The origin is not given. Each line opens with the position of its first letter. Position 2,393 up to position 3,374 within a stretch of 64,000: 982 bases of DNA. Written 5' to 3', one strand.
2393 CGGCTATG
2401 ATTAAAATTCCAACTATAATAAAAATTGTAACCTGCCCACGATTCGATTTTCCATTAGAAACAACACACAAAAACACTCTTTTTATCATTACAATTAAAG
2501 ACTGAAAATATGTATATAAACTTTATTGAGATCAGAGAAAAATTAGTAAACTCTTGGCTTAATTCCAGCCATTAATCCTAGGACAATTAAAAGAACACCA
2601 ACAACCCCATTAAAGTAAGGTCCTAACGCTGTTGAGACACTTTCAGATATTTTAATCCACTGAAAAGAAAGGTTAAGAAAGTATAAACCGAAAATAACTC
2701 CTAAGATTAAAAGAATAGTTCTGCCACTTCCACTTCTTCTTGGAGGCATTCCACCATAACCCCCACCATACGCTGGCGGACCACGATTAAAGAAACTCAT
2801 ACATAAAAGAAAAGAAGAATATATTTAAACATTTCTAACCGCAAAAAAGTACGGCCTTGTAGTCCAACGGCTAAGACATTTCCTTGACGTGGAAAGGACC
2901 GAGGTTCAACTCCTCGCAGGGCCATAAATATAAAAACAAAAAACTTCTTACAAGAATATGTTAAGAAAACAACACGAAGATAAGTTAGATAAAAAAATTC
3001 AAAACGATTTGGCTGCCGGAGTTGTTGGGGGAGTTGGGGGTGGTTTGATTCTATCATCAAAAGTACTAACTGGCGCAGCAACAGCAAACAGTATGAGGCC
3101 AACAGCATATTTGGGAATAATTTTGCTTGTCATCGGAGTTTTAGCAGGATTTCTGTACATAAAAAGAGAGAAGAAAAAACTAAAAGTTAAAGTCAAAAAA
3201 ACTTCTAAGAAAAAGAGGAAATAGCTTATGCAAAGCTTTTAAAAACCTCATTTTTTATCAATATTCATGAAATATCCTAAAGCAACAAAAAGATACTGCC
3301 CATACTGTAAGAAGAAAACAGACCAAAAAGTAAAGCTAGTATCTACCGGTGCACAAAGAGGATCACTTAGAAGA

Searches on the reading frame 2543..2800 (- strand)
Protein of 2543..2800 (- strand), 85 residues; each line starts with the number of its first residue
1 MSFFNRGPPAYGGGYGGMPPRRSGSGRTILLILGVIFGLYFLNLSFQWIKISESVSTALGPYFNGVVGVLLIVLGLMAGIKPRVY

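Call 6: search_protein_families(library=pfam, proteins=[window:2543-2800:-], max_evalue=1)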
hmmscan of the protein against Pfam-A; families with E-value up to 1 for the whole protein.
window:2543-2800:- (85 aa): 0 families

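Call 7: search_protein_families(library=ncbifam, proteins=[window:2543-2800:-], max_evalue=1)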
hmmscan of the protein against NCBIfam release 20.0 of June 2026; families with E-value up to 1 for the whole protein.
window:2543-2800:- (85 aa): 2 families
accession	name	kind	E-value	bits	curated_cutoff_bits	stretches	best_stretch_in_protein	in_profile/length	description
NF040513.1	antiport_TyrP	equivalog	0.03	13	630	1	29-81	122-171/465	tyrosine-tyramine antiporter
NF040912.1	SGM_5486_fam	subfamily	0.031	14.1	35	0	27-39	12-24/37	SGM_5486 family transporter-associated protein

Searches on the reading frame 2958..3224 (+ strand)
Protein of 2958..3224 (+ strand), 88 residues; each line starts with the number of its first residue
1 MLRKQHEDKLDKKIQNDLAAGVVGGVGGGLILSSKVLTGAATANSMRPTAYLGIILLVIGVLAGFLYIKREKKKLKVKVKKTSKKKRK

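Call 6: search_protein_families(library=pfam, proteins=[window:2958-3224:+], max_evalue=1)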
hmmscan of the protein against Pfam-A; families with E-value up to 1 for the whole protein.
window:2958-3224:+ (88 aa): 6 families
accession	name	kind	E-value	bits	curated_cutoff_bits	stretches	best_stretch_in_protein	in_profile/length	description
PF12822.12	ECF_trnsprt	-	0.0049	17.3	30.7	1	18-76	36-98/169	ECF transporter, substrate-specific component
PF07332.16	Phage_holin_3_6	-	0.066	13.7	28.4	1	19-82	42-104/116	Putative Actinobacterial Holin-X, holin superfamily III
PF11118.13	DUF2627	-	0.072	14.1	22.4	1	50-78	42-71/76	Protein of unknown function (DUF2627)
PF11683.13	DUF3278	-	0.11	13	26.6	1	49-87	65-103/130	Protein of unknown function (DUF3278)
PF00746.26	Gram_pos_anchor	-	0.17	12.3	20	1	49-74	17-42/43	LPXTG cell wall anchor motif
PF24124.1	YphA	-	0.18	11.9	28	1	12-88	123-198/198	YphA-like integral membrane protein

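Call 7: search_protein_families(library=ncbifam, proteins=[window:2958-3224:+], max_evalue=1)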
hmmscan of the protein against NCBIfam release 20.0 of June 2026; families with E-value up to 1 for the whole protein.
window:2958-3224:+ (88 aa): 6 families
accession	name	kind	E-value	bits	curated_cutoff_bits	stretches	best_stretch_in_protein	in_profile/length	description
NF045570.1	HemSynCtaAAlphapr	equivalog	0.0079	15.2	550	1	18-84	154-224/380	heme A synthase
NF038246.1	bile_salt_MFS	equivalog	0.013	14.4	400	1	32-86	150-204/408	conjugated bile salt MFS transporter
TIGR00769.1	AAA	superfamily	0.015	14.2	387.2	1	6-61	407-459/472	NTP/NDP exchange transporter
TIGR01218.1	Gpos_tandem_5TM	subfamily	0.029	14.1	35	1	11-86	59-134/208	tandem five-TM protein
NF002456.0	PRK01636.1-4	equivalog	0.034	14.4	173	1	17-74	63-120/126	fluoride efflux transporter CrcB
NF042414.1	CLC_0170_fam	subfamily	0.13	12.2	30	1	50-84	3-37/56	CLC_0170 family protein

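Call 71: find_homologous_proteins(query=window:2958-3224:+, max_evalue=0.01)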
Query window:2958-3224:+ (88 aa): 1 proteins with E <= 0.01 among 43 candidates.
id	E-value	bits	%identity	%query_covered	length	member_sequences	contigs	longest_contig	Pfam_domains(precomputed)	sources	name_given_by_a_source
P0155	9.1e-46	171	100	100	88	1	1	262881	-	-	-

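Call 74: search_protein_families(library=padloc, proteins=[window:2958-3224:+], max_evalue=0.01)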
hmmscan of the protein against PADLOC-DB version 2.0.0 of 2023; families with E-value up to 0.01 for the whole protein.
window:2958-3224:+ (88 aa): 0 families
